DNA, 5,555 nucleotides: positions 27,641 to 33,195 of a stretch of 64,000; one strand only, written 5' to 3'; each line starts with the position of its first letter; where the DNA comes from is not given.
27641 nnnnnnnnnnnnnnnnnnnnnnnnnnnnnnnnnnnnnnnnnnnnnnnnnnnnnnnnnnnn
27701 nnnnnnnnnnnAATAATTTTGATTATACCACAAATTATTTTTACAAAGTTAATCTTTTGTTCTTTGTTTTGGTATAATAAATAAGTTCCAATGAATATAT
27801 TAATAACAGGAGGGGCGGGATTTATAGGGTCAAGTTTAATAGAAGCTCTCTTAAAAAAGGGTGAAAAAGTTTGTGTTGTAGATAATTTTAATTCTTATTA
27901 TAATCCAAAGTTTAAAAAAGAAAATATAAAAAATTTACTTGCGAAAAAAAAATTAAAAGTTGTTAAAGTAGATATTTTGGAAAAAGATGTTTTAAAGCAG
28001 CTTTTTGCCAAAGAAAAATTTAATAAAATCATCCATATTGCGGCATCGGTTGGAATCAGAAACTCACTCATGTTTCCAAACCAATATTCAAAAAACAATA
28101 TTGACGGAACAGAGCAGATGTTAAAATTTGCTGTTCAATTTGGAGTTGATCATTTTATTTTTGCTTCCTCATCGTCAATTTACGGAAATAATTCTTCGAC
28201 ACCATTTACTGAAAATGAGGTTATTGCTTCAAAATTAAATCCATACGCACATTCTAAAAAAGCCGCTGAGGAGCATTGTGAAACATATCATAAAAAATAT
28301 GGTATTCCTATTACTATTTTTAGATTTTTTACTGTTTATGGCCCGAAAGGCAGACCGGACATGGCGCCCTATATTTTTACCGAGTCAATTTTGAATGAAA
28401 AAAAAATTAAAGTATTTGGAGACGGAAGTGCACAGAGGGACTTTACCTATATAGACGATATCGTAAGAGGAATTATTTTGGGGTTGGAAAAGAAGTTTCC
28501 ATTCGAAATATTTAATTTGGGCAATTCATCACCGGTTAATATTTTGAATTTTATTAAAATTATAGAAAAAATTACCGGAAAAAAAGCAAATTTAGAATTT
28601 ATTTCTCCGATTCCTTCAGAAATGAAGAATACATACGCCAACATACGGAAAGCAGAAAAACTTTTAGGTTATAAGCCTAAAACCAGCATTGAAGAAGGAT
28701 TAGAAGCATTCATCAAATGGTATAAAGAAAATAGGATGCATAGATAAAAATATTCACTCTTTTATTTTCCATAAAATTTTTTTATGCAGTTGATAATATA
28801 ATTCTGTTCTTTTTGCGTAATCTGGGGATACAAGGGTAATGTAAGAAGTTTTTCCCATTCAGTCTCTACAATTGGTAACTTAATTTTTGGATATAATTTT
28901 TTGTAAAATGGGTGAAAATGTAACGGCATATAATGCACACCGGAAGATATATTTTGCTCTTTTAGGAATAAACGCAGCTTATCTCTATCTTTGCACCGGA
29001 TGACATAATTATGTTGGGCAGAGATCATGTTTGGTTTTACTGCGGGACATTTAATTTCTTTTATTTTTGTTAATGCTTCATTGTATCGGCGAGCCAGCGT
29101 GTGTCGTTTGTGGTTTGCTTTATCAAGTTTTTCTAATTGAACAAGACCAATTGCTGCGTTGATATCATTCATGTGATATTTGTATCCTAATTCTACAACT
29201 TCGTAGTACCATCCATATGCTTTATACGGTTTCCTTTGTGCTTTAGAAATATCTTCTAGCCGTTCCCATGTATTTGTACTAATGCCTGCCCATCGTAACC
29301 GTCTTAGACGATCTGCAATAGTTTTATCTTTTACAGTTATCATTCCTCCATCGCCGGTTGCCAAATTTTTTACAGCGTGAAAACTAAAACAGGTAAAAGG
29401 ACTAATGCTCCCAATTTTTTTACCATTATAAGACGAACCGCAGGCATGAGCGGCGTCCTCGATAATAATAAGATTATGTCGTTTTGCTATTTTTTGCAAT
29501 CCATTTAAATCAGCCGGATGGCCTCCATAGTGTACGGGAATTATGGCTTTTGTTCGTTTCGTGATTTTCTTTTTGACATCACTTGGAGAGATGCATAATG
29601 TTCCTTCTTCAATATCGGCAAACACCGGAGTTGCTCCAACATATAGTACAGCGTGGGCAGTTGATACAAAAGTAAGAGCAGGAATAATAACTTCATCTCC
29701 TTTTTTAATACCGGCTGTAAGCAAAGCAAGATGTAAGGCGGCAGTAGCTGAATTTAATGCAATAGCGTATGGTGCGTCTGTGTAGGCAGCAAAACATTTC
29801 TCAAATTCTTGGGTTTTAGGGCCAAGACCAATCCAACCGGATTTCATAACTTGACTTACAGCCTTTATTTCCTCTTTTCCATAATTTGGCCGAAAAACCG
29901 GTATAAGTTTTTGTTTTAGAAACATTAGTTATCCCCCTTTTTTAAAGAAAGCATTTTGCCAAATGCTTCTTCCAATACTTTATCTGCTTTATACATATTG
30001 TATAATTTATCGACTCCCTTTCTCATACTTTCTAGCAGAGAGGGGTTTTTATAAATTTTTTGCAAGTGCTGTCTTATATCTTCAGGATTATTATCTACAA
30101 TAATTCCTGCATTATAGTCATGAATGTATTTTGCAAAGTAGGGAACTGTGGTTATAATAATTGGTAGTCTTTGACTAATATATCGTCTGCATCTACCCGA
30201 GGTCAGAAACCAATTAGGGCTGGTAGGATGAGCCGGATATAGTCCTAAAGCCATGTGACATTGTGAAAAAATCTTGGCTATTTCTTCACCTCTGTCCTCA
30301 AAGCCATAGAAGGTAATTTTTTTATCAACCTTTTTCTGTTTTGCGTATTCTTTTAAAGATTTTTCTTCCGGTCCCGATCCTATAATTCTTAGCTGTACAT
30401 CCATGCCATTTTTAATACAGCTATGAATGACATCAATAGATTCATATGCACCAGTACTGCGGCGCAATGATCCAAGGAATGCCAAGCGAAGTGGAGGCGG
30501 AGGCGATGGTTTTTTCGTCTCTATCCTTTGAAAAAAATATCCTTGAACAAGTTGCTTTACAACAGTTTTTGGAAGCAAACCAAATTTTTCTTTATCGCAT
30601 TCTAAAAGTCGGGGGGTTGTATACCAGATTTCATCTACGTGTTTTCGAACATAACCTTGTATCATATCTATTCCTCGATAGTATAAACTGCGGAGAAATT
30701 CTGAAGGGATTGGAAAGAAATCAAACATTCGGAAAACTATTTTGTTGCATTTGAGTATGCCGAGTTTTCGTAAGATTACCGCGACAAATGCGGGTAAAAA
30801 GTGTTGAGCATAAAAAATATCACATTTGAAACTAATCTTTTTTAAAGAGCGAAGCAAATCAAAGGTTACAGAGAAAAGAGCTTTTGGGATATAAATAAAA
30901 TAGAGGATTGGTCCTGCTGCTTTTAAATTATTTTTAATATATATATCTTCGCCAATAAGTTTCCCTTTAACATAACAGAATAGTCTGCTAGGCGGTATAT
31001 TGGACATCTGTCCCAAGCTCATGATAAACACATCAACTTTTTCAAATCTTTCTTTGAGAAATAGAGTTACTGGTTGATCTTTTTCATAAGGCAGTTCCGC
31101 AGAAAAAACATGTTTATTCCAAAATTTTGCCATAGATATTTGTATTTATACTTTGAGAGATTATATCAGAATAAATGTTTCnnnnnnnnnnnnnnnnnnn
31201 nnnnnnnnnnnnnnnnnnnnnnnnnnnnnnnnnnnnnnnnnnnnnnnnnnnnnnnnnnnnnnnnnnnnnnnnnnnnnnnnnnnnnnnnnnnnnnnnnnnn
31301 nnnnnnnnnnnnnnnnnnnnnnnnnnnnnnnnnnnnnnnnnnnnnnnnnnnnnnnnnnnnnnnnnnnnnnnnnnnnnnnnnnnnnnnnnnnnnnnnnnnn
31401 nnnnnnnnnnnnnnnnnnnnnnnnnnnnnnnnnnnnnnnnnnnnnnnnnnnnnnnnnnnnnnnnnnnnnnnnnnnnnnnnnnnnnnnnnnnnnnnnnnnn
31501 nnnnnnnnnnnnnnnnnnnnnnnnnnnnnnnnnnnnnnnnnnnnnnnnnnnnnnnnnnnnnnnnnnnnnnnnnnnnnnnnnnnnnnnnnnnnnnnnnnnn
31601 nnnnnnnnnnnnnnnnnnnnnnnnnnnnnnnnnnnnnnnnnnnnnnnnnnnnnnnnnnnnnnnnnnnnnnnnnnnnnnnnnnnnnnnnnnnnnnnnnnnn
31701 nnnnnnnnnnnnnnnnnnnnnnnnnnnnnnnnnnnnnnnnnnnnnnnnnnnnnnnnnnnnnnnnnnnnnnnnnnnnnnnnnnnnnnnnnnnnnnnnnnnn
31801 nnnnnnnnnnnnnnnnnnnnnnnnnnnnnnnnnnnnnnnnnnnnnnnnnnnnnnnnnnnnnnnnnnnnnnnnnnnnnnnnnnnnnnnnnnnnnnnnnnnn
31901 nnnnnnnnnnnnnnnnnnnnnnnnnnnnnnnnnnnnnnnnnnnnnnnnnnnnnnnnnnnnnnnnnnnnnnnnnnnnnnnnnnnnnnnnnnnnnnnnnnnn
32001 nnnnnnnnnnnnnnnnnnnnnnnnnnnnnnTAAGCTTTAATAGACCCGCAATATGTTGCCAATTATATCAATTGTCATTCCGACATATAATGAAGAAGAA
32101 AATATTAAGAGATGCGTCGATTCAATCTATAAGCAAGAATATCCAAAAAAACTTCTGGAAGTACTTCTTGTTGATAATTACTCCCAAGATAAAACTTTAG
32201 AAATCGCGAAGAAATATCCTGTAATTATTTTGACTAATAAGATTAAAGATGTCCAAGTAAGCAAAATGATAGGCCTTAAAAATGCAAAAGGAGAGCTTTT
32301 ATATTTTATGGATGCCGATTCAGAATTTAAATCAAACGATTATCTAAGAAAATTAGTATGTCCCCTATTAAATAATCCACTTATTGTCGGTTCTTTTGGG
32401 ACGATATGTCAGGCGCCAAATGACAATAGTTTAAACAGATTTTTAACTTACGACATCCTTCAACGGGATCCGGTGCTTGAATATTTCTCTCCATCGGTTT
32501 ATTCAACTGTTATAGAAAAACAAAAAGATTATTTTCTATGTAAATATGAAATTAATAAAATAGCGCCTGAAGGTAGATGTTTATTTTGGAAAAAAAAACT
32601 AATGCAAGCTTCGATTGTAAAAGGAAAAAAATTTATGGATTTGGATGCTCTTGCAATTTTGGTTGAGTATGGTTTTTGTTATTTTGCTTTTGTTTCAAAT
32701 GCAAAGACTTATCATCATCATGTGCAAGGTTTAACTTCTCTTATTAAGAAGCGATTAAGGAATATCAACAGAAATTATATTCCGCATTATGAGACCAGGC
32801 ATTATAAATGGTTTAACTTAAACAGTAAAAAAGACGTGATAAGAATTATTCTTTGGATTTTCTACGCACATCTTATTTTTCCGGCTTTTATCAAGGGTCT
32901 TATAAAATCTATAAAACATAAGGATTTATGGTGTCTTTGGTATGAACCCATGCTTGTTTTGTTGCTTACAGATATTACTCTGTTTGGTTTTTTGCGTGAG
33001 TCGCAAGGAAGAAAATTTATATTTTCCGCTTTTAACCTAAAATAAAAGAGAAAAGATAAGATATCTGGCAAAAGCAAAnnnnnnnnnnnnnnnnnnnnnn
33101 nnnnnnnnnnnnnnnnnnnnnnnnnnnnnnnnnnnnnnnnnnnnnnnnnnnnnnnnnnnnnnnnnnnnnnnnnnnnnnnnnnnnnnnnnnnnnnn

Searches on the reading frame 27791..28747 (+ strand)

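Call 74: search_protein_families(library=pfam, proteins=[window:27791-28747:+], max_evalue=0.00001)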
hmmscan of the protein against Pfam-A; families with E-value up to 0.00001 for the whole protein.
window:27791-28747:+ (318 aa): 9 families
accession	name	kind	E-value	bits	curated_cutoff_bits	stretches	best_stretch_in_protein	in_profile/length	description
PF01370.27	Epimerase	-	1.4e-57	195.4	20.9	1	3-244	1-240/240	NAD dependent epimerase/dehydratase family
PF16363.11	GDP_Man_Dehyd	-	4.3e-56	191.2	27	1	4-305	1-330/332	GDP-mannose 4,6 dehydratase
PF01073.25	3Beta_HSD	-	2.4e-24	86.3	22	1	4-232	1-229/280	3-beta hydroxysteroid dehydrogenase/isomerase family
PF07993.18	NAD_binding_4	-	7.7e-19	68.3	20.1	1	5-184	1-209/258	Male sterility protein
PF02719.21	Polysacc_synt_2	-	9.3e-18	64.9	20.2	1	3-291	1-269/293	Polysaccharide biosynthesis protein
PF04321.23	RmlD_sub_bind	-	4e-16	59.4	27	1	1-286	1-253/287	RmlD substrate binding domain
PF13460.12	NAD_binding_10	-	1.8e-08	34.9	27.2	1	7-166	1-134/184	NAD(P)H-binding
PF05368.20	NmrA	-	8.6e-08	32.6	27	1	2-128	4-108/298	NmrA-like family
PF08659.16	KR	-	8.8e-07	29.4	22.6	1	3-136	3-146/180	KR domain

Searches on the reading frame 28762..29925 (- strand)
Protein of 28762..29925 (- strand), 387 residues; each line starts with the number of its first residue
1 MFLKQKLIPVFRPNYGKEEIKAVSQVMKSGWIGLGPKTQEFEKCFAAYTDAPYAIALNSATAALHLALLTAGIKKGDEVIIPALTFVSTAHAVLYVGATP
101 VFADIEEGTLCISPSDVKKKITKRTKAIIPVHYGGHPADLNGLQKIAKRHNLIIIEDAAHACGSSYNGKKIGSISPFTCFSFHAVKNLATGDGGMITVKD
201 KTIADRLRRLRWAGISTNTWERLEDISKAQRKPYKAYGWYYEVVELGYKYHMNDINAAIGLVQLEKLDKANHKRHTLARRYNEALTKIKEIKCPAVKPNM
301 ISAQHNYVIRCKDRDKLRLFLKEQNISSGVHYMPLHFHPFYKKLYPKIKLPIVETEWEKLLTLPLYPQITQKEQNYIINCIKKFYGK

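Call 74: search_protein_families(library=pfam, proteins=[window:28762-29925:-], max_evalue=0.00001)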
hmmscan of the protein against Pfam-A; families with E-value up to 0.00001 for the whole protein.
window:28762-29925:- (387 aa): 2 families
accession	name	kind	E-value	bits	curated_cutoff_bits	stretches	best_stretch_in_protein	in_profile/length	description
PF01041.23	DegT_DnrJ_EryC1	-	3.9e-122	408.4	19.8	1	16-381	4-359/360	DegT/DnrJ/EryC1/StrS aminotransferase family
PF00155.27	Aminotran_1_2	-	1e-06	28.6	19.7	1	38-164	44-192/361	Aminotransferase class I and II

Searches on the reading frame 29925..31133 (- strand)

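Call 74: search_protein_families(library=pfam, proteins=[window:29925-31133:-], max_evalue=0.00001)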
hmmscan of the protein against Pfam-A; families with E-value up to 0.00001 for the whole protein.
window:29925-31133:- (402 aa): 2 families
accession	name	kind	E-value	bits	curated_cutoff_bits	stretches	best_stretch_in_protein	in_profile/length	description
PF00534.26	Glycos_transf_1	-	9e-16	58.3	26.4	1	204-295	5-96/172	Glycosyl transferases group 1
PF13692.12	Glyco_trans_1_4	-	4.7e-11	43.6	27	1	216-363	3-142/142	Glycosyl transferases group 1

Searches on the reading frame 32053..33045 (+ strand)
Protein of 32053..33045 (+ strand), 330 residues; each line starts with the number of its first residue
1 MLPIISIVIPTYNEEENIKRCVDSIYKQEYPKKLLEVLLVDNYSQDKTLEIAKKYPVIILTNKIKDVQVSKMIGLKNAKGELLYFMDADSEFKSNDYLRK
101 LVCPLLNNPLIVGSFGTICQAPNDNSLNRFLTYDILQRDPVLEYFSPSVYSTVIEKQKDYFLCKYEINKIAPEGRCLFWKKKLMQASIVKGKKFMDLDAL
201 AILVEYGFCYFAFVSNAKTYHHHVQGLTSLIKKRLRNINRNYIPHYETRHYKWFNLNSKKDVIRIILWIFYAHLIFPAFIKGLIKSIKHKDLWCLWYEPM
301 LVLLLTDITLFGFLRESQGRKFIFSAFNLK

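Call 22: search_protein_families(library=pfam, proteins=[window:32053-33045:+], max_evalue=0.01)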
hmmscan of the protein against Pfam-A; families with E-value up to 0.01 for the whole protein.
window:32053-33045:+ (330 aa): 3 families
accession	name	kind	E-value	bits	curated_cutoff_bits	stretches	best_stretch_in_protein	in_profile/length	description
PF00535.33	Glycos_transf_2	-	2.1e-27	96.5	23.3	1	6-130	1-130/168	Glycosyl transferase family 2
PF13641.12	Glyco_tranf_2_3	-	9.5e-11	42.6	27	1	5-236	3-226/230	Glycosyltransferase like family 2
PF10111.15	Glyco_tranf_2_2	-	1.3e-06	28.6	27.3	1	6-102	1-103/276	Glycosyltransferase like family 2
